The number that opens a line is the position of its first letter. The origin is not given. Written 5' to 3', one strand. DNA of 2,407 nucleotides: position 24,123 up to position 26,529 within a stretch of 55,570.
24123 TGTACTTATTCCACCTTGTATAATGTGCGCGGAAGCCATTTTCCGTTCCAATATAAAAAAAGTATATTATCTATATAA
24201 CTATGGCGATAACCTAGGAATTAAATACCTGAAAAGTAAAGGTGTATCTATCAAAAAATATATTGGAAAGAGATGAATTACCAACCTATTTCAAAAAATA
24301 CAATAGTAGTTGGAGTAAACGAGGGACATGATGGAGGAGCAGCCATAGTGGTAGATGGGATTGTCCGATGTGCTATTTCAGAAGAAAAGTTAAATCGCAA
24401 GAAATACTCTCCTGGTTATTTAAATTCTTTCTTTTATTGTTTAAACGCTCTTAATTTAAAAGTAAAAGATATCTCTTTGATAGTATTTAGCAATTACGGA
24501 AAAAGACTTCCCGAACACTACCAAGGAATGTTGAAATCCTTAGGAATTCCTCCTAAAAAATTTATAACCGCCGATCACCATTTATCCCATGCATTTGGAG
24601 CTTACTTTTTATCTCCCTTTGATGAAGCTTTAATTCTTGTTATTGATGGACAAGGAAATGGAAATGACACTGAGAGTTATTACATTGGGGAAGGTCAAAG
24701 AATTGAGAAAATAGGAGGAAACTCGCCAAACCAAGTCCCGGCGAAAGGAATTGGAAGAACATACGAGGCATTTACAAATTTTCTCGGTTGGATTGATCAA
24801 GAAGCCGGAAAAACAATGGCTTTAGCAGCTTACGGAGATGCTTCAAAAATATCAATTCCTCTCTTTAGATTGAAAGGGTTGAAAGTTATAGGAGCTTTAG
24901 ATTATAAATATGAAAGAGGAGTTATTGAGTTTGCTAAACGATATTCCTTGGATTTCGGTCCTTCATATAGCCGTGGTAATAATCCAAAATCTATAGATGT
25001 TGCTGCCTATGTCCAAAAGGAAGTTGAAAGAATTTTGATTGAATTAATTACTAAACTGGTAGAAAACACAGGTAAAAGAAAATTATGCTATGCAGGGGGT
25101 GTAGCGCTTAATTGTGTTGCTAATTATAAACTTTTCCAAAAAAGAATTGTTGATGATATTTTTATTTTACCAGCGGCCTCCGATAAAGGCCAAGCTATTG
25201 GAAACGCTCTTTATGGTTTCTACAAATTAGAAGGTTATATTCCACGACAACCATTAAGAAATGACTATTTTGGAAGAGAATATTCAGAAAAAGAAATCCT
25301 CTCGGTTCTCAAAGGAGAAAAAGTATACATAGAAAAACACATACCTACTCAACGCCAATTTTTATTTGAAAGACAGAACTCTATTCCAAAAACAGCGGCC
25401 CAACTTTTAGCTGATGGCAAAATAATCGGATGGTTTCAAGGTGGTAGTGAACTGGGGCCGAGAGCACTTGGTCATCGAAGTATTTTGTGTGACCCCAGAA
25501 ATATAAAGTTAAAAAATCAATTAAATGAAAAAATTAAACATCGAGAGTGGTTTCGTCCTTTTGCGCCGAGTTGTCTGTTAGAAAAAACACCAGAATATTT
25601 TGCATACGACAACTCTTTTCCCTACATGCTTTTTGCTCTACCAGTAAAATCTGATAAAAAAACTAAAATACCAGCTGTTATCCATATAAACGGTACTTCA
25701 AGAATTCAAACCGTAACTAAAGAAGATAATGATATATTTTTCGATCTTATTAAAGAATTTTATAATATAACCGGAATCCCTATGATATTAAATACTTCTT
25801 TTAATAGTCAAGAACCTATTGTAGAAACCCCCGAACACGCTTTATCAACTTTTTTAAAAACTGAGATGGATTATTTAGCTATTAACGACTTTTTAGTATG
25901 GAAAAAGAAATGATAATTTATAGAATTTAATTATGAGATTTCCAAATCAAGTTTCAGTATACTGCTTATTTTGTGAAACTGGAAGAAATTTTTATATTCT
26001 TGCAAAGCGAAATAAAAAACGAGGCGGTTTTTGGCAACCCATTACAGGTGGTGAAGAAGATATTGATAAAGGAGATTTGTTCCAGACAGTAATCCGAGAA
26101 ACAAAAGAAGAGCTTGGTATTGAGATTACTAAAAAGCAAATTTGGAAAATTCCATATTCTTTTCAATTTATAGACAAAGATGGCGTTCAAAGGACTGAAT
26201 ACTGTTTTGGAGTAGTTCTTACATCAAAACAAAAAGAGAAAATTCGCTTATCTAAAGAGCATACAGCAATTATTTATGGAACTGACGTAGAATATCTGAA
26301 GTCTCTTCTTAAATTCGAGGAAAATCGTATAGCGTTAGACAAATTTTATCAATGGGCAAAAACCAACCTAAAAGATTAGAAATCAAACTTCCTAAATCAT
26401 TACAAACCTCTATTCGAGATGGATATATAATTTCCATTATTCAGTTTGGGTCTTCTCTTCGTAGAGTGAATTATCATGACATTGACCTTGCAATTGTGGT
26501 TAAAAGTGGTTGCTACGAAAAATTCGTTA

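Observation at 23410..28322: Convergent accessory cluster of six nucleotide-handling enzymes with no obvious known pathway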

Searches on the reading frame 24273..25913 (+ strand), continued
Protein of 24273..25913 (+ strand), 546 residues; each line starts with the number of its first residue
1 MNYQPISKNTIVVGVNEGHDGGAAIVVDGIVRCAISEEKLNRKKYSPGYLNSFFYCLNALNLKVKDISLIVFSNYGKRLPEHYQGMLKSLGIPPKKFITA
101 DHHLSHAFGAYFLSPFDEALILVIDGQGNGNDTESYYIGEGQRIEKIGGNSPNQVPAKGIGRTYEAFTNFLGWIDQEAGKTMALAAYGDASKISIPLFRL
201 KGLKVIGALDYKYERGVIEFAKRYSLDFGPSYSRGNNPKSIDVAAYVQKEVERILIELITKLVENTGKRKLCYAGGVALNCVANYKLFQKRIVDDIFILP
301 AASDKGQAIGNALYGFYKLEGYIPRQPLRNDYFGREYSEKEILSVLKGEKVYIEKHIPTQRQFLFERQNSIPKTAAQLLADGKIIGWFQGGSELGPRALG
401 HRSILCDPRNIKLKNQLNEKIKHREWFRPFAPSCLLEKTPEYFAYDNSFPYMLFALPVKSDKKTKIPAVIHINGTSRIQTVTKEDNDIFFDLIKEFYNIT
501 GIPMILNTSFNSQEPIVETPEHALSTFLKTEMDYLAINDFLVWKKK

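Call 68: get_annotated_region(hit=H3, flank=9000)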
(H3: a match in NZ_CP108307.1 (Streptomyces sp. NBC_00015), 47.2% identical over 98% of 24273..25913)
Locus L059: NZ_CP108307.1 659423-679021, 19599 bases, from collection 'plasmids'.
description: Streptomyces sp. NBC_00015 plasmid unnamed1, complete sequence
organism: Streptomyces sp. NBC_00015 (NCBI taxid 2903611)
taxonomy: Bacteria; Actinomycetota; Actinomycetes; Kitasatosporales; Streptomycetaceae; Streptomyces; Streptomyces sp. NBC 00015
host: -; source: -; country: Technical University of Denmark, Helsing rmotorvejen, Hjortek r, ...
typing (MOB-suite, as given by PLSDB): non-mobilizable; replicon rep_cluster_43
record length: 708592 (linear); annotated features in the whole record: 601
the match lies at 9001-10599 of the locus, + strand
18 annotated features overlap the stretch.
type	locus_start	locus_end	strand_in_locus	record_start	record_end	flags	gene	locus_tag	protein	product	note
CDS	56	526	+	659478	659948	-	-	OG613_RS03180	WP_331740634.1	hypothetical protein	-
CDS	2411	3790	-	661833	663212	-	-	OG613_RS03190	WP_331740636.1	transcriptional regulator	-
CDS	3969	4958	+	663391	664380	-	-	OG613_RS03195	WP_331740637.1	glycosyltransferase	-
CDS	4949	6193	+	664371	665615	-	-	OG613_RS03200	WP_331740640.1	methionine adenosyltransferase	-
CDS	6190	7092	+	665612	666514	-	-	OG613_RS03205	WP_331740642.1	sugar phosphate isomerase/epimerase family protein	-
CDS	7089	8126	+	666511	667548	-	-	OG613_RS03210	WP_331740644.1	Gfo/Idh/MocA family oxidoreductase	-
CDS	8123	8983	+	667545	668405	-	-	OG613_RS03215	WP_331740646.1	hypothetical protein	-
CDS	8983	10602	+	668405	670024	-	-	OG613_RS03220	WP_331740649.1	carbamoyltransferase C-terminal domain-containing protein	-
CDS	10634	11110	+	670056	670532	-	-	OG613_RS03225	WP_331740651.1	NUDIX domain-containing protein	-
CDS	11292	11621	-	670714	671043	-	-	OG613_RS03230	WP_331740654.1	hypothetical protein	-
CDS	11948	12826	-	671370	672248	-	-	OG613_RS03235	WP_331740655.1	ATP/GTP-binding protein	-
CDS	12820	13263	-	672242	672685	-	-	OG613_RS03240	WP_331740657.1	secreted protein/lipoprotein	-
CDS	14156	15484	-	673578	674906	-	-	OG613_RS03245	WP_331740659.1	MFS transporter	GO:0055085 - transmembrane transport [Evidence IEA]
CDS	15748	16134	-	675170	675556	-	-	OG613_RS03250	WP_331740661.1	hypothetical protein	-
CDS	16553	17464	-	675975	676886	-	-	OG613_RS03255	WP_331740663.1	replication-relaxation family protein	-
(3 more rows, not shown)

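Call 73: search_protein_families(library=pfam, proteins=[L053:6135-7001:+, L053:8651-9124:+, L053:2955-4199:+, L055:5934-7004:+], max_evalue=0.01)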
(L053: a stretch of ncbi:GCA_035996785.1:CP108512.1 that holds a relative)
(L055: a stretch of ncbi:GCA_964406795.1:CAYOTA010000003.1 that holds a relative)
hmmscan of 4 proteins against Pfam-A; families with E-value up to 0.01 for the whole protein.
L053:6135-7001:+ (288 aa): 3 families
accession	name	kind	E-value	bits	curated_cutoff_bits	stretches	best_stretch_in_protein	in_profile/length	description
PF13521.12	AAA_28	-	2.3e-07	31.6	27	1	9-111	3-101/164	AAA domain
PF13191.12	AAA_16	-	5.3e-05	24.2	32.6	1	3-76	22-91/167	AAA ATPase domain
PF13401.12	AAA_22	-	0.0083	16.9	27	0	4-40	4-43/130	AAA domain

L053:8651-9124:+ (157 aa): 3 families
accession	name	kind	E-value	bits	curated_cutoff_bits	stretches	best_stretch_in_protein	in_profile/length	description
PF00293.34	NUDIX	-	4.7e-17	62.7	21.1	1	8-128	2-122/134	NUDIX domain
PF14815.12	NUDIX_4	-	0.0023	18.2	35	1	32-126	24-99/113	NUDIX domain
PF22327.2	Nudt16-like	-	0.0097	16.3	27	0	33-103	33-100/161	U8 snoRNA-decapping enzyme-like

L053:2955-4199:+ (414 aa): 1 family
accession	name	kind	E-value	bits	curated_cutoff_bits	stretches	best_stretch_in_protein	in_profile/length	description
PF01941.24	AdoMet_Synthase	-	7e-105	351.5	27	2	171-409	151-394/395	S-adenosylmethionine synthetase (AdoMet synthetase)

L055:5934-7004:+ (356 aa): 0 families

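Call 78: search_protein_families(library=phrogs, proteins=[window:24273-25913:+], max_evalue=0.001)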
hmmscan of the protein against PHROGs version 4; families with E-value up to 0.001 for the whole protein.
window:24273-25913:+ (546 aa): 2 families
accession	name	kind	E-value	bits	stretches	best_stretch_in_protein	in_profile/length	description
phrog_1601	-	moron, auxiliary metabolic gene and host takeover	1.3e-119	401.6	1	13-542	4-526/528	Nol-like carbamoyltransferase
phrog_20469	-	moron, auxiliary metabolic gene and host takeover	1.4e-37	130.2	1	372-537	4-171/181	Nol-like carbamoyltransferase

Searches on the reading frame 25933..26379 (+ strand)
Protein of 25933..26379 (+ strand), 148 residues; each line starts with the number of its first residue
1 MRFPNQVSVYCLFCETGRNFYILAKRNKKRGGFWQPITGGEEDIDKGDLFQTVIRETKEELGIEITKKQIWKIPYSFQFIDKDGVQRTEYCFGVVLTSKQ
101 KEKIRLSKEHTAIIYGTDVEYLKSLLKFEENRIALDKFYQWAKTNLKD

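Call 3: search_protein_families(library=pfam, proteins=[window:25933-26379:+], max_evalue=0.1)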
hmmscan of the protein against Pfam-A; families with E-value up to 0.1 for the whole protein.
window:25933-26379:+ (148 aa): 2 families
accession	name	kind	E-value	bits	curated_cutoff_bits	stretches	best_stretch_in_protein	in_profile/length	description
PF00293.34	NUDIX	-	1.1e-09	38.9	21.1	1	5-112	2-109/134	NUDIX domain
PF14443.11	DBC1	-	0.00021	21.8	27.2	1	29-75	21-68/122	DBC1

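Call 4: search_protein_families(library=ncbifam, proteins=[window:25933-26379:+], max_evalue=0.1)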
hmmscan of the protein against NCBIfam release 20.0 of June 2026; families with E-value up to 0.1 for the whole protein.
window:25933-26379:+ (148 aa): 4 families
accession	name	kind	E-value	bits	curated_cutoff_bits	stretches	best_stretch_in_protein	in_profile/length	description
NF006961.0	PRK09438.1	equivalog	7e-10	38.6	103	1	16-139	18-146/151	dihydroneopterin triphosphate diphosphatase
NF006530.0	PRK08999.1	equivalog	0.00075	18.6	245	1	21-80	20-78/315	Nudix family hydrolase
NF002995.0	PRK03759.1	equivalog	0.0027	17.4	127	1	48-105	78-133/185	isopentenyl-diphosphate Delta-isomerase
NF007834.0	PRK10546.1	equivalog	0.06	13.2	156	0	22-67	18-63/135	pyrimidine (deoxy)nucleoside triphosphate diphosphatase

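Call 5: search_protein_families(library=padloc, proteins=[window:25933-26379:+], max_evalue=0.1)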
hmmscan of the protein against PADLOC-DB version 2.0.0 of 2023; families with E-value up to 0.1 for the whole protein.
window:25933-26379:+ (148 aa): 1 family
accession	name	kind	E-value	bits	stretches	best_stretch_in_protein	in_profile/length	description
PDLC04899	PDC-S07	-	0.0088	13.7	1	9-70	9-69/135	-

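Call 50: search_solved_structures(query=window:25933-26379:+, max_evalue=0.01, show_alignments=2)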
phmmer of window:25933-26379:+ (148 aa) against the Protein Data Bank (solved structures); distinct sequences matched with E-value up to 0.01: 5.
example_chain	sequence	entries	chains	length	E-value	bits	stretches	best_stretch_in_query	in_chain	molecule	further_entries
3son_A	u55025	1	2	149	5e-07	33.2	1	1-145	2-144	Hypothetical NUDIX hydrolase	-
5cfi_A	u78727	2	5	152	0.00033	24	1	30-112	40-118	BIS(5'-nucleosyl)-tetraphosphatase (Diadenosine tetraphosphatase), putative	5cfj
4v14_A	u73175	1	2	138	0.00063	23.1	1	27-82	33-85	MUTATOR MUTT PROTEIN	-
3u53_A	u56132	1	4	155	0.0075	19.6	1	33-141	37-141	Bis(5'-nucleosyl)-tetraphosphatase [asymmetrical]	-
2o1c_A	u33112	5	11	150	0.0083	19.5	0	12-74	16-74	dATP pyrophosphohydrolase | Dihydroneopterin triphosphate diphosphatase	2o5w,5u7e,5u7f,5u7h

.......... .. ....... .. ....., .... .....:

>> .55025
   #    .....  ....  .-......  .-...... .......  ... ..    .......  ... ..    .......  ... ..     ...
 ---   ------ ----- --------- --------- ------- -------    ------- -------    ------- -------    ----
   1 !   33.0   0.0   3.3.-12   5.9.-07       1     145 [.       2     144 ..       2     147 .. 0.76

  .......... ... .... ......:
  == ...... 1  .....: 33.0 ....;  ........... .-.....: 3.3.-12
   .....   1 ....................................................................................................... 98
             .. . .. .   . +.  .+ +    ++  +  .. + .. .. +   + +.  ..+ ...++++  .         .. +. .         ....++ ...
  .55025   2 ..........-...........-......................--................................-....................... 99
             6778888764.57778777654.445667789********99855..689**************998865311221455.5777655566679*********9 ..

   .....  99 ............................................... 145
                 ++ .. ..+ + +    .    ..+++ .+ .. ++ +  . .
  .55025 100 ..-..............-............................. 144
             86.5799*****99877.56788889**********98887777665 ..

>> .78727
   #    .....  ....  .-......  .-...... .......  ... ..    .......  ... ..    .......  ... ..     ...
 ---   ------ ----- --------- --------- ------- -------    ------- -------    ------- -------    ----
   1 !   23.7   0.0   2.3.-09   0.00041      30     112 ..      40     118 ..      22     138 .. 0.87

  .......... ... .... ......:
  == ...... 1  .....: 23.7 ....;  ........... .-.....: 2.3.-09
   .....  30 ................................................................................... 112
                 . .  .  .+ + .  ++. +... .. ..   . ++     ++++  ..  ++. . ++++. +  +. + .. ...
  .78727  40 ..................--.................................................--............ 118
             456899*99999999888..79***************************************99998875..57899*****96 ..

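Call 78: search_protein_families(library=phrogs, proteins=[window:25933-26379:+], max_evalue=0.001)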
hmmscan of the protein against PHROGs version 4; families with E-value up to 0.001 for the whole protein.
window:25933-26379:+ (148 aa): 1 family
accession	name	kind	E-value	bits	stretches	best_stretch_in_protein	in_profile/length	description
phrog_1198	-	other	1.7e-07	32.2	1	5-145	37-176/253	MutT/NUDIX hydrolase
